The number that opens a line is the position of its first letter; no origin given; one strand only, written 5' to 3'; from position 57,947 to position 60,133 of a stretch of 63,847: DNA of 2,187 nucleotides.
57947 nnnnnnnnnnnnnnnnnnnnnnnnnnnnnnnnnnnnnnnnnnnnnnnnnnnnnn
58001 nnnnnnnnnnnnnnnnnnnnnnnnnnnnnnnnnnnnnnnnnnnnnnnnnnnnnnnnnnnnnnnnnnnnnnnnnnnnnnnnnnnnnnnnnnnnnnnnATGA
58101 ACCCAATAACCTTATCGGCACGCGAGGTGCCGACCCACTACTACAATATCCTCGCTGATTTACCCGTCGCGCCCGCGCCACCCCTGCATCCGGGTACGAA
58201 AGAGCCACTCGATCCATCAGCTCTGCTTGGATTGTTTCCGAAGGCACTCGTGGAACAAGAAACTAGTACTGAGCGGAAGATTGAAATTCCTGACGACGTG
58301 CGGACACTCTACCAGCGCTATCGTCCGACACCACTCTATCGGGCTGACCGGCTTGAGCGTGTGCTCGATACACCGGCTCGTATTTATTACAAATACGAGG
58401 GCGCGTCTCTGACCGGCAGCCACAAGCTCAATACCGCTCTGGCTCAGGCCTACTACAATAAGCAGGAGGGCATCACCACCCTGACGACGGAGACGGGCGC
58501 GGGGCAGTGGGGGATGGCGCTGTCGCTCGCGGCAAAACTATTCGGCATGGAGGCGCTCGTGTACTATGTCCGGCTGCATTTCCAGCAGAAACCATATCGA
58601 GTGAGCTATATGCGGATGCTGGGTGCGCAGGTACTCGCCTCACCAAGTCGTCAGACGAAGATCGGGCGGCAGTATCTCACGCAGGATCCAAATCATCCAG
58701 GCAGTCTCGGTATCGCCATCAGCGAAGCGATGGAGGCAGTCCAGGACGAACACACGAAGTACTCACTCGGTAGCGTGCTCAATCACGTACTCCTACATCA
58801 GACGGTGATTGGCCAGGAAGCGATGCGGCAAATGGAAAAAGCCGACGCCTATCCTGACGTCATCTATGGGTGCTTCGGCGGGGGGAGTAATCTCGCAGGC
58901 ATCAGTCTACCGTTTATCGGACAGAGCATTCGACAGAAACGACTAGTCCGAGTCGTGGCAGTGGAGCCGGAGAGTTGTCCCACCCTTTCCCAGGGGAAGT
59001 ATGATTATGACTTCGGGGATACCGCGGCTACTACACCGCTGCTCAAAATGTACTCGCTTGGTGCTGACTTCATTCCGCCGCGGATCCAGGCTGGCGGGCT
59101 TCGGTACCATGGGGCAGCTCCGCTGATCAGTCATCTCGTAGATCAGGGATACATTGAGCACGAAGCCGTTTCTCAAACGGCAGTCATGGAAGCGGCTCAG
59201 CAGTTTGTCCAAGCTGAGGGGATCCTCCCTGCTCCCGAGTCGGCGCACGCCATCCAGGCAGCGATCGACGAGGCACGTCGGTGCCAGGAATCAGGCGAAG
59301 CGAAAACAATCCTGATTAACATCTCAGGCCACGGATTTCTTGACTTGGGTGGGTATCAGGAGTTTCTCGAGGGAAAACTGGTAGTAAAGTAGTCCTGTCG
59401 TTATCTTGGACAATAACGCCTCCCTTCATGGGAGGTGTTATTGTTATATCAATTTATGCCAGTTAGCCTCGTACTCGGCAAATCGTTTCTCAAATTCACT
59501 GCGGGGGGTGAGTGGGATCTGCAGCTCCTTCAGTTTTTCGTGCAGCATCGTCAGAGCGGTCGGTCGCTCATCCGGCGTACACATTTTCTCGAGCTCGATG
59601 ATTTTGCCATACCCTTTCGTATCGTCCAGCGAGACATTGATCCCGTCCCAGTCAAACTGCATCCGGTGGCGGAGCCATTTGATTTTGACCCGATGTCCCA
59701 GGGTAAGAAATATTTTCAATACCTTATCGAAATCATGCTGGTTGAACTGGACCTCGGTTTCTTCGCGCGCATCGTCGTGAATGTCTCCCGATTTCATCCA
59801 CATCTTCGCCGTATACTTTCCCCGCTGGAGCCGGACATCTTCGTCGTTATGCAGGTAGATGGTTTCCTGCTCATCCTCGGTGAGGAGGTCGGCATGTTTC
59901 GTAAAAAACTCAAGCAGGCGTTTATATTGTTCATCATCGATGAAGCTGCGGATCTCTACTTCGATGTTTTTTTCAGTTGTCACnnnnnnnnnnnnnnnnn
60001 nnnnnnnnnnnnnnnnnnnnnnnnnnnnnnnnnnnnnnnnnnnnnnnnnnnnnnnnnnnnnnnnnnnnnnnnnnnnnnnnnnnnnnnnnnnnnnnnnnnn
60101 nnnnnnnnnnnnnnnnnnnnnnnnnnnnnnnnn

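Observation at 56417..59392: Divergent radical-SAM-like / stand-alone TrpB2 enzyme pair under one palindromic control region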

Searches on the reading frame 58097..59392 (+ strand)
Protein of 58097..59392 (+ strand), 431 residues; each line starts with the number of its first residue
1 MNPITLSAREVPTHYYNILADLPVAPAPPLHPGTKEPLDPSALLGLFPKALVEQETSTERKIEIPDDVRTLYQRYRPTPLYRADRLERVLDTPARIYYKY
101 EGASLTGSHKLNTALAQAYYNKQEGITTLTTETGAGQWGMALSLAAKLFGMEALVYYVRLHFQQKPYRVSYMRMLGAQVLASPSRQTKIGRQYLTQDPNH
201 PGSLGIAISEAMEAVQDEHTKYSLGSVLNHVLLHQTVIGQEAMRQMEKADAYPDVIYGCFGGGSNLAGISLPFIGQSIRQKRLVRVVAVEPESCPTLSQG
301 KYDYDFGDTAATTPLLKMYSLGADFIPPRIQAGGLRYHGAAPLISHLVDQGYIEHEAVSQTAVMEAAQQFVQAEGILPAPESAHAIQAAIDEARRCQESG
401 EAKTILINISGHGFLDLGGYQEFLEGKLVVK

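Call 5: search_protein_families(library=pfam, proteins=[window:58097-59392:+], max_evalue=0.1)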
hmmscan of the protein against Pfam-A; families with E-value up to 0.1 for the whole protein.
window:58097-59392:+ (431 aa): 1 family
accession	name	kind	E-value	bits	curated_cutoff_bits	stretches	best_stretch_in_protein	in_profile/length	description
PF00291.31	PALP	-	2.7e-42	145.6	35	1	73-411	3-295/295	Pyridoxal-phosphate dependent enzyme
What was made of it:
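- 58097..59392 (+): TrpB2 (TrpB-like PLP enzyme, 431 aa). PF00291 matches (call 5).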

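Call 6: search_protein_families(library=ncbifam, proteins=[window:58097-59392:+], max_evalue=0.1)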
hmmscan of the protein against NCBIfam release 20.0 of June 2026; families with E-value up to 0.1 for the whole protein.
window:58097-59392:+ (431 aa): 26 families (the best 25 are shown)
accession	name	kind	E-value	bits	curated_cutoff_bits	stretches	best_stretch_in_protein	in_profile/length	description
NF009057.0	PRK12391.1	equivalog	7.7e-202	670.7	366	1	4-428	6-430/441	TrpB-like pyridoxal phosphate-dependent enzyme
TIGR01415.1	trpB_rel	hypoth_equivalog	5.8e-183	608.4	518.85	1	11-427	1-419/419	TrpB-like pyridoxal phosphate-dependent enzyme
NF010376.0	PRK13803.1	equivalog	1.6e-47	162.6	819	1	65-425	246-596/600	bifunctional phosphoribosylanthranilate isomerase/tryptophan synthase subunit beta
TIGR00263.1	trpB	equivalog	3.2e-46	158.2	392.45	1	66-417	37-378/385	tryptophan synthase subunit beta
NF010375.0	PRK13802.1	equivalog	8.9e-34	116.6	1386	1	63-417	310-666/695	bifunctional indole-3-glycerol phosphate synthase/tryptophan synthase subunit beta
NF004996.0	PRK06381.1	equivalog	1.9e-13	50.2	266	1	76-183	12-116/319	threonine synthase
NF006094.0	PRK08246.1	subfamily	1.3e-12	47.7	331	1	68-300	14-209/310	serine/threonine dehydratase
NF006390.0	PRK08639.1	equivalog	4.5e-11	42.4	421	2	228-429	156-329/418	threonine ammonia-lyase IlvA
NF005292.0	PRK06815.1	equivalog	5.1e-11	42.2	371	1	65-183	9-122/320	threonine/serine dehydratase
TIGR01139.1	cysK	equivalog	1.2e-09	37.9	350.95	1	89-402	16-281/298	cysteine synthase A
TIGR02079.1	THD1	equivalog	5.4e-09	35.3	440.55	1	72-425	11-317/410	threonine ammonia-lyase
TIGR01136.1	cysKM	subfamily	5.5e-08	32.5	344.15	1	78-406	8-283/299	cysteine synthase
NF006050.0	PRK08197.1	equivalog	9.8e-08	31.2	303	1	78-158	81-159/406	threonine synthase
NF005680.0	PRK07476.1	equivalog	4.2e-07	29.2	413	1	70-181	16-122/326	hydroxyectoine utilization dehydratase EutB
TIGR03945.1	PLP_SbnA_fam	equivalog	2.1e-06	27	349.95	1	86-185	13-113/304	2,3-diaminopropionate biosynthesis protein SbnA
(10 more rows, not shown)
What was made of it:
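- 58097..59392 (+): Canonical trpB TIGR00263 scores 158, below its 392 cutoff (call 6).
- On TrpB2 (TIGR01415 / NF009057): TIGR00263 scores 158 against 392 (call 6).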

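Call 46: find_homologous_proteins(query=window:58097-59392:+, max_evalue=1e-100)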
Query window:58097-59392:+ (431 aa): 7986 proteins with E <= 1e-100 among 8000 candidates; the best 120 are listed.
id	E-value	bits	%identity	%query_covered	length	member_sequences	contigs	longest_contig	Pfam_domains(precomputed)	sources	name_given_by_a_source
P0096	1.6e-286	968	100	100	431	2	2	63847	PF00291.32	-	-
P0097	6.1e-252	854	86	100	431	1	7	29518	PF00291.32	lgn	-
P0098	1.6e-251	852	87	100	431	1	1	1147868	PF00291.32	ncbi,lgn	ncbi:MAG: TrpB-like pyridoxal phosphate-dependent enzyme [Patescibacteria group bacterium]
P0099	2.3e-214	730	74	100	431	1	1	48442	PF00291.32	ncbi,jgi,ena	ncbi:MAG: TrpB-like pyridoxal phosphate-dependent enzyme [Patescibacteria group bacterium]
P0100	2.5e-214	730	74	100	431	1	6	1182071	PF00291.32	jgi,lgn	jgi:tryptophan synthase beta chain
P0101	9.7e-214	728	74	100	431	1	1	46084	PF00291.32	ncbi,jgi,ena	ncbi:MAG: TrpB-like pyridoxal phosphate-dependent enzyme [Patescibacteria group bacterium]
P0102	1.4e-213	728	74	99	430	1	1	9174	PF00291.32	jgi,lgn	jgi:tryptophan synthase beta chain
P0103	5.3e-213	726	74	98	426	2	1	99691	PF00291.32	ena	-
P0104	2.2e-212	724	73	100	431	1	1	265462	PF00291.32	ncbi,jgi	ncbi:MAG: TrpB-like pyridoxal phosphate-dependent enzyme [Patescibacteria group bacterium]|jgi:trypt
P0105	5.6e-211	719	73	100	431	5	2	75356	PF00291.32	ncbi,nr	ncbi:TrpB-like pyridoxal phosphate-dependent enzyme [Patescibacteria group bacterium]|nr:TrpB-like p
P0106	2.6e-210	717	73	100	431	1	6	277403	PF00291.32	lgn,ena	-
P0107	4.9e-210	716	72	99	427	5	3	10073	PF00291.32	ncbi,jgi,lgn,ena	-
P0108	2.9e-209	713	72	100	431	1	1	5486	PF00291.32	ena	-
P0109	4.0e-209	713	72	100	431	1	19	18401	PF00291.32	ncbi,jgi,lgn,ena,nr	ncbi:TPA: TrpB-like pyridoxal phosphate-dependent enzyme [Candidatus Komeilibacteria bacterium]|nr:M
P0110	9.9e-209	712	72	100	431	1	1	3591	PF00291.32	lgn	-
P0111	2.8e-207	707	70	100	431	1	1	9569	PF00291.32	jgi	jgi:tryptophan synthase beta chain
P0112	8.8e-207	705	73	100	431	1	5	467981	PF00291.32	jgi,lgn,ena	jgi:tryptophan synthase beta chain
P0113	1.9e-205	701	71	100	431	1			PF00291.32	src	-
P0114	1.1e-196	672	69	97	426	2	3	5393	PF00291.32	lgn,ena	-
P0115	3.1e-193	660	73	92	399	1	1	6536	PF00291.32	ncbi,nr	ncbi:MAG TPA: TrpB-like pyridoxal phosphate-dependent enzyme, partial [Candidatus Komeilibacteria ba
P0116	3.1e-189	647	74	90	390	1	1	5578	PF00291.32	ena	-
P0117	4.1e-189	647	74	90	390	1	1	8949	PF00291.32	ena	-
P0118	1.1e-176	606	64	98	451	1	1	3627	PF00291.32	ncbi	-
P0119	1.1e-176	606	64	98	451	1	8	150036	PF00291.32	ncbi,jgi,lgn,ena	jgi:tryptophan synthase beta chain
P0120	1.1e-176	606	64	98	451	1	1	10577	PF00291.32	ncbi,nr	ncbi:Tryptophan synthase beta chain [bacterium HR24]|nr:Tryptophan synthase beta chain [bacterium HR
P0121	2.4e-176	605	63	99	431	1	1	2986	PF00291.32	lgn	-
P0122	2.1e-175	602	62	99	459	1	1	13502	PF00291.32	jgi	jgi:tryptophan synthase beta chain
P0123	2.1e-175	602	63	99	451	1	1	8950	PF00291.32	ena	-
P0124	7.0e-175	600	63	99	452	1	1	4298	PF00291.32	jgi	jgi:tryptophan synthase beta chain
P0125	9.7e-175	600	62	99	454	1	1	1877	PF00291.32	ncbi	-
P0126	2.8e-174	598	63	99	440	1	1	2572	PF00291.32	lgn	-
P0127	5.3e-174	597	62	99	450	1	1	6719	PF00291.32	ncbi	-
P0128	6.5e-174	597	64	99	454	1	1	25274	PF00291.32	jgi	jgi:tryptophan synthase beta chain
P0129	9.2e-174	596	62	99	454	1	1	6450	PF00291.32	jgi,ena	-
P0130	1.3e-173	596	62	99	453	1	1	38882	PF00291.32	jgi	-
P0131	1.6e-173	596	62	99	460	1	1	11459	PF00291.32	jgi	jgi:tryptophan synthase beta chain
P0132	1.7e-173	595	62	98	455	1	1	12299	PF00291.32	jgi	jgi:tryptophan synthase beta chain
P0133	2.2e-173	595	62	99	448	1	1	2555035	PF00291.32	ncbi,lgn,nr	ncbi:MAG: TrpB-like pyridoxal phosphate-dependent enzyme [Ignavibacteriales bacterium]|nr:TrpB-like 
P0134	2.6e-173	595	63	99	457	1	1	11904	PF00291.32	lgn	-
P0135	2.6e-173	595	62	99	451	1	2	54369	PF00291.32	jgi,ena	-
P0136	2.8e-173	595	63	98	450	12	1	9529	PF00291.32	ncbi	-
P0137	3.1e-173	595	61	99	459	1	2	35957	PF00291.32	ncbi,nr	ncbi:MAG: TrpB-like pyridoxal phosphate-dependent enzyme [Chloroflexi bacterium]|nr:TrpB-like pyrido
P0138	4.2e-173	594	62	98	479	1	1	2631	PF00291.32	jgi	jgi:tryptophan synthase beta chain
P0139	4.2e-173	594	61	99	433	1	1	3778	PF00291.32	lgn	-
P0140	4.3e-173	594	62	99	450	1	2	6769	PF00291.32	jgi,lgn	jgi:tryptophan synthase beta chain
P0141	5.2e-173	594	64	99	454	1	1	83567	PF00291.32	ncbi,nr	ncbi:MAG: TrpB-like pyridoxal phosphate-dependent enzyme [Armatimonadota bacterium]|nr:TrpB-like pyr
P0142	5.3e-173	594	62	99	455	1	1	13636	PF00291.32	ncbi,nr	ncbi:MAG: TrpB-like pyridoxal phosphate-dependent enzyme [Chloroflexi bacterium]|nr:TrpB-like pyrido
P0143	6.7e-173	593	63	99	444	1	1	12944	PF00291.32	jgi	jgi:tryptophan synthase beta chain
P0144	7.0e-173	593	61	99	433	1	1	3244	PF00291.32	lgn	-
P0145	7.2e-173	593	62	99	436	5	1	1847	PF00291.32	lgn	-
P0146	8.2e-173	593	63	98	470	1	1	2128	PF00291.32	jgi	-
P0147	8.3e-173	593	62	99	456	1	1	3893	PF00291.32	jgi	jgi:tryptophan synthase beta chain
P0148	8.5e-173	593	63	98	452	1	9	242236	PF00291.32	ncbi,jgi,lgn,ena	-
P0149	8.5e-173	593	63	98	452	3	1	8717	PF00291.32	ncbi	-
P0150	9.9e-173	593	61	99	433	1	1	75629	PF00291.32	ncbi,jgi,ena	ncbi:MAG: TrpB-like pyridoxal phosphate-dependent enzyme [Melioribacteraceae bacterium]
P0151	1.2e-172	593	64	97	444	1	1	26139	PF00291.32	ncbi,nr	ncbi:MAG TPA: TrpB-like pyridoxal phosphate-dependent enzyme [Candidatus Limnocylindria bacterium]|n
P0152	1.3e-172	593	61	99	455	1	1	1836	PF00291.32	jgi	jgi:tryptophan synthase beta chain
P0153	1.3e-172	592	61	99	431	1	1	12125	PF00291.32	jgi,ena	-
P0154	1.5e-172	592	62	98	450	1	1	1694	PF00291.32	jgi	-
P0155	1.6e-172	592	61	99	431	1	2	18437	PF00291.32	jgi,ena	-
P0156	1.6e-172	592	62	99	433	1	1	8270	PF00291.32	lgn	-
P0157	1.7e-172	592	62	99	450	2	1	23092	PF00291.32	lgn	-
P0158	1.9e-172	592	63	99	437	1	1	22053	PF00291.32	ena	-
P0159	2.1e-172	592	61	99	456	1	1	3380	PF00291.32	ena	-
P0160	2.3e-172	592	62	98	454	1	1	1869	PF00291.32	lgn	-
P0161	2.3e-172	592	62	99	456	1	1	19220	PF00291.32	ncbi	-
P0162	2.4e-172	592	63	99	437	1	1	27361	PF00291.32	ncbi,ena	-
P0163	2.9e-172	591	62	98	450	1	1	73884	PF00291.32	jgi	jgi:tryptophan synthase beta chain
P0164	3.2e-172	591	61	98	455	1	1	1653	PF00291.32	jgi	jgi:tryptophan synthase beta chain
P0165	3.4e-172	591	60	99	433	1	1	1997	PF00291.32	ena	-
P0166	3.4e-172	591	63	99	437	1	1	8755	PF00291.32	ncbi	-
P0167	3.5e-172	591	62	98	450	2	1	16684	PF00291.32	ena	-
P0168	3.6e-172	591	64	99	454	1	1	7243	PF00291.32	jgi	jgi:tryptophan synthase beta chain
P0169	3.9e-172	591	62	99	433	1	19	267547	PF00291.32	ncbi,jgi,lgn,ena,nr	ncbi:MAG: TrpB-like pyridoxal-phosphate dependent enzyme [Stygiobacter sp. RIFOXYC12_FULL_38_8]|nr:M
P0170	4.5e-172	591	63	99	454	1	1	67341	PF00291.32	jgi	jgi:tryptophan synthase beta chain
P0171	4.7e-172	591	62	99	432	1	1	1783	PF00291.32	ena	-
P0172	5.4e-172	591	62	99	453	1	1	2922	PF00291.32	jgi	-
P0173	6.1e-172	590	63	99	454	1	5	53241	PF00291.32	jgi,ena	jgi:tryptophan synthase beta chain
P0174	6.3e-172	590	63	99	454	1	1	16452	PF00291.32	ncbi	-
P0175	6.3e-172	590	63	99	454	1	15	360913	PF00291.32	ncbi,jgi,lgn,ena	jgi:tryptophan synthase beta chain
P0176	6.5e-172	590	63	98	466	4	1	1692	PF00291.32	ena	-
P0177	7.5e-172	590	63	99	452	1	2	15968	PF00291.32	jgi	jgi:tryptophan synthase beta chain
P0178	8.3e-172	590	62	99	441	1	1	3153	PF00291.32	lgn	-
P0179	8.7e-172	590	63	99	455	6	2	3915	PF00291.32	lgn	-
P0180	9.0e-172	590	63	99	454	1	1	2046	PF00291.32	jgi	jgi:tryptophan synthase beta chain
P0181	9.7e-172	590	62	99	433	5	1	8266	PF00291.32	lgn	-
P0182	1.1e-171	590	60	99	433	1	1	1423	PF00291.32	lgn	-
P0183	1.1e-171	590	62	98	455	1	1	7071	PF00291.32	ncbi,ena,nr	ncbi:MAG: TrpB-like pyridoxal phosphate-dependent enzyme [Chloroflexi bacterium]|nr:TrpB-like pyrido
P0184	1.1e-171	589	62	99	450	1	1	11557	PF00291.32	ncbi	-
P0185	1.2e-171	589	63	98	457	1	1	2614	PF00291.32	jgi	jgi:tryptophan synthase beta chain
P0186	1.2e-171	589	61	99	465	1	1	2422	PF00291.32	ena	-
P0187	1.2e-171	589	61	99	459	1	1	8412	PF00291.32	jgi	jgi:tryptophan synthase beta chain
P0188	1.2e-171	589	62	99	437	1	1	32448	PF00291.32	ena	-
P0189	1.2e-171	589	61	99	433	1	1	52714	PF00291.32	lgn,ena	-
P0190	1.2e-171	589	62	99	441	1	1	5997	PF00291.32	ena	-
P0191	1.3e-171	589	63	99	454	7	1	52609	PF00291.32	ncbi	-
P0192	1.3e-171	589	62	98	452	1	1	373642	PF00291.32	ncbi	-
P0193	1.4e-171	589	63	98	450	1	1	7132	PF00291.32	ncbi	-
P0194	1.4e-171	589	62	99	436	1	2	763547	PF00291.32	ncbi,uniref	ncbi:TrpB-like pyridoxal phosphate-dependent enzyme [Melioribacter sp. OK-6-Me]|uniref:TrpB-like pyr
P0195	1.5e-171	589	62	97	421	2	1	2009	PF00291.32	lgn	-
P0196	1.5e-171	589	60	99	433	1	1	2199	PF00291.32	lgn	-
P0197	1.6e-171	589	61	99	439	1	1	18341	PF00291.32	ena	-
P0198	1.6e-171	589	61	99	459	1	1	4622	PF00291.32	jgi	jgi:tryptophan synthase beta chain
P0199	1.7e-171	589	62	98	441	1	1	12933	PF00291.32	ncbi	ncbi:MAG: TrpB-like pyridoxal phosphate-dependent enzyme [Candidatus Limnocylindria bacterium]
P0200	1.7e-171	589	63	99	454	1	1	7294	PF00291.32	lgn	-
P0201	1.8e-171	589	63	98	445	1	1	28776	PF00291.32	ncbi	-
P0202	1.8e-171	589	62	99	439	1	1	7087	PF00291.32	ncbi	-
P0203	1.8e-171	589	61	100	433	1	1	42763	PF00291.32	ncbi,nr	ncbi:MAG: TrpB-like pyridoxal phosphate-dependent enzyme [bacterium]|nr:TrpB-like pyridoxal phosphat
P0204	2.0e-171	589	61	98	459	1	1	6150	PF00291.32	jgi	jgi:tryptophan synthase beta chain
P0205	2.2e-171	588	62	98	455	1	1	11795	PF00291.32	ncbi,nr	ncbi:MAG: TrpB-like pyridoxal phosphate-dependent enzyme [Chloroflexi bacterium]|nr:TrpB-like pyrido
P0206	2.3e-171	588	61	99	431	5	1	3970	PF00291.32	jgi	jgi:tryptophan synthase beta chain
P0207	2.4e-171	588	62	99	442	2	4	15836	PF00291.32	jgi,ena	jgi:tryptophan synthase beta chain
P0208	2.4e-171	588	63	99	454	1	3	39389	PF00291.32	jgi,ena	-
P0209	2.5e-171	588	61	99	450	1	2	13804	PF00291.32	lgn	-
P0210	2.6e-171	588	62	98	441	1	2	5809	PF00291.32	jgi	-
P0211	2.8e-171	588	62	99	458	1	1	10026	PF00291.32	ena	-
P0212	2.8e-171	588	61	99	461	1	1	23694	PF00291.32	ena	-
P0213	2.8e-171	588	61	98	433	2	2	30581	PF00291.32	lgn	-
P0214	2.8e-171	588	60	99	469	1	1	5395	PF00291.32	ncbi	-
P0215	2.8e-171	588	60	99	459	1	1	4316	PF00291.32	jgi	jgi:tryptophan synthase beta chain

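Call 47: find_encoding_contigs(protein=P0097, flank=5000, max_places=2)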
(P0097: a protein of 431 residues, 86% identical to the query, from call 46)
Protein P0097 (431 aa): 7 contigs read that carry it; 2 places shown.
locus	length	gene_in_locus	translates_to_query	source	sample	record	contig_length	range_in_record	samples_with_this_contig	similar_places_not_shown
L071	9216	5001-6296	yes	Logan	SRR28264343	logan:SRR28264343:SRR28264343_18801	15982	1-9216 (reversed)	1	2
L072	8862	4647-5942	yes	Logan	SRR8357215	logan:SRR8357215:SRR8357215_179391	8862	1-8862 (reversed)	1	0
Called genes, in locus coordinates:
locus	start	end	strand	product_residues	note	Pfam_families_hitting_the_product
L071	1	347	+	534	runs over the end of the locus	PF04055:Radical_SAM, PF16199:Radical_SAM_C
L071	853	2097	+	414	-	-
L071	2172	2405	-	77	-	-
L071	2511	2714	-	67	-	-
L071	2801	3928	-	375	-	PF04055:Radical_SAM (faint)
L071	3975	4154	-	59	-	-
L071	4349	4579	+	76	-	-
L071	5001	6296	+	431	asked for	PF00291:PALP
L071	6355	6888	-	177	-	PF01928:CYTH (weak)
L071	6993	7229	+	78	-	-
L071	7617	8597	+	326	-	PF02784:Orn_Arg_deC_N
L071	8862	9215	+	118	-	?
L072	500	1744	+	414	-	-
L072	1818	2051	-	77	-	-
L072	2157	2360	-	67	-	-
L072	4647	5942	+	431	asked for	PF00291:PALP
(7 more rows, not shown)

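Call 48: find_encoding_contigs(protein=P0099, flank=5000, max_places=1)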
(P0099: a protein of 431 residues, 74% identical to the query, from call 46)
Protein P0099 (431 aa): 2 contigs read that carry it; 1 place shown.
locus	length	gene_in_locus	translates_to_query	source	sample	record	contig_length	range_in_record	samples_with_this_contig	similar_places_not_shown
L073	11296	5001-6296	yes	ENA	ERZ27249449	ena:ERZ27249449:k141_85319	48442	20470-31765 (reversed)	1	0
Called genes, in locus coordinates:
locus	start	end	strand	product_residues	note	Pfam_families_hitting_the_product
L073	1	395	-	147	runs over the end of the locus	PF00072:Response_reg, PF03709:OKR_DC_1_N (weak)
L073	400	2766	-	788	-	PF02743:dCache_1, PF00672:HAMP, PF00989:PAS, PF08448:PAS_4, PF13426:PAS_9, PF08447:PAS_3, PF00512:HisKA, PF02518:HATPase_c, +1 more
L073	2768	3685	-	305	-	PF00989:PAS (faint), PF13188:PAS_8 (faint), PF08448:PAS_4 (faint), PF13426:PAS_9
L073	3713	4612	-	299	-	PF00989:PAS, PF13188:PAS_8 (weak), PF08448:PAS_4 (faint), PF13426:PAS_9, PF08447:PAS_3 (faint)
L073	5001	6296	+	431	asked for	PF00291:PALP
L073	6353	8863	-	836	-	PF00690:Cation_ATPase_N, PF00122:E1-E2_ATPase, PF00702:Hydrolase, PF13246:Cation_ATPase, PF08282:Hydrolase_3 (faint), PF00689:Cation_ATPase_C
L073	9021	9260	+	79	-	-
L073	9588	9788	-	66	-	-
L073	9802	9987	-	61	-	-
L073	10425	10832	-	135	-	-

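Call 49: find_encoding_contigs(protein=P0100, flank=5000, max_places=1)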
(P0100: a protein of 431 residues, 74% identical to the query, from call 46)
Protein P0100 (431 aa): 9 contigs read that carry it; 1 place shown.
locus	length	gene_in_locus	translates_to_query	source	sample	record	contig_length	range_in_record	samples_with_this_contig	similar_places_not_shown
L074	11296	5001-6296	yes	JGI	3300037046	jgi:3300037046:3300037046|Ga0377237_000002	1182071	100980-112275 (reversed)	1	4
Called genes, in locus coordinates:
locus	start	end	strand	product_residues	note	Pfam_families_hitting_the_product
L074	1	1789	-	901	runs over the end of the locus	PF00690:Cation_ATPase_N, PF00122:E1-E2_ATPase, PF13246:Cation_ATPase, PF08282:Hydrolase_3 (faint), PF00702:Hydrolase, PF12710:HAD (weak), PF00689:Cation_ATPase_C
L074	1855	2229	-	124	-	PF00072:Response_reg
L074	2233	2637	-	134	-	PF00072:Response_reg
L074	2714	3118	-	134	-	PF00072:Response_reg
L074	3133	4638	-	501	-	PF00989:PAS, PF08448:PAS_4, PF13426:PAS_9, PF00989:PAS, PF08448:PAS_4, PF13426:PAS_9, PF08447:PAS_3, PF00512:HisKA, +2 more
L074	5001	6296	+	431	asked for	PF00291:PALP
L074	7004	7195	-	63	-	-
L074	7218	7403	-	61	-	-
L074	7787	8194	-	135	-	-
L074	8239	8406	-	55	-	-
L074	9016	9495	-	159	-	PF00334:NDK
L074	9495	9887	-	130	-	PF00072:Response_reg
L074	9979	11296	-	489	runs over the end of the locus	PF01425:Amidase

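Call 50: find_encoding_contigs(protein=P0104, flank=5000, max_places=1)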
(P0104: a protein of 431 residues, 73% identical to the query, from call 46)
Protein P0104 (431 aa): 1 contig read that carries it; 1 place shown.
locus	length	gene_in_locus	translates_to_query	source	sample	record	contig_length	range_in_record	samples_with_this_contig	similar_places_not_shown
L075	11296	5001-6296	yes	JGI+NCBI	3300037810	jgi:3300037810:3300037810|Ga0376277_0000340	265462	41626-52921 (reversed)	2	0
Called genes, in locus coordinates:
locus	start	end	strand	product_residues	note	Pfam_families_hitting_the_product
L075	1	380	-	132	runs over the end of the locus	PF00072:Response_reg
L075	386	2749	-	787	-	PF02743:dCache_1, PF00672:HAMP, PF00989:PAS, PF08448:PAS_4, PF13188:PAS_8 (weak), PF13426:PAS_9, PF00512:HisKA, PF02518:HATPase_c, +2 more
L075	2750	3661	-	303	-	PF00989:PAS (weak), PF13188:PAS_8 (faint), PF08448:PAS_4 (faint), PF13426:PAS_9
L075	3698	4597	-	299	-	PF00989:PAS, PF13188:PAS_8 (faint), PF08448:PAS_4 (faint), PF13426:PAS_9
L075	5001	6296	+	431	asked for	PF00291:PALP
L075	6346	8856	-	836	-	PF00690:Cation_ATPase_N, PF00122:E1-E2_ATPase, PF00702:Hydrolase, PF13246:Cation_ATPase, PF00689:Cation_ATPase_C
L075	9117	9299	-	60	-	-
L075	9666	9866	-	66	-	-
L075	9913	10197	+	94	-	-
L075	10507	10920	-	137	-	-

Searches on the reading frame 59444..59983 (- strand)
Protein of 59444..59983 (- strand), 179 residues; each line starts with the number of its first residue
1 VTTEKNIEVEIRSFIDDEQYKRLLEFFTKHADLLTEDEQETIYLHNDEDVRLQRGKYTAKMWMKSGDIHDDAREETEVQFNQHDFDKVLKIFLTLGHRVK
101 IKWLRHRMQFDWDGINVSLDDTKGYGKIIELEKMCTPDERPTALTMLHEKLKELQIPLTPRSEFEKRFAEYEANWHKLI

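Call 70: search_protein_families(library=ncbifam, proteins=[window:59444-59983:-], max_evalue=0.00001)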
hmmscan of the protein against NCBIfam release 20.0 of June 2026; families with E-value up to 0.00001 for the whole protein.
window:59444-59983:- (179 aa): 1 family
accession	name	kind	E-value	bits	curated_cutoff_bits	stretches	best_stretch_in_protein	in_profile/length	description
TIGR00318.1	cyaB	equivalog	5.3e-11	42.7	57.95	1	7-154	2-157/174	class IV adenylate cyclase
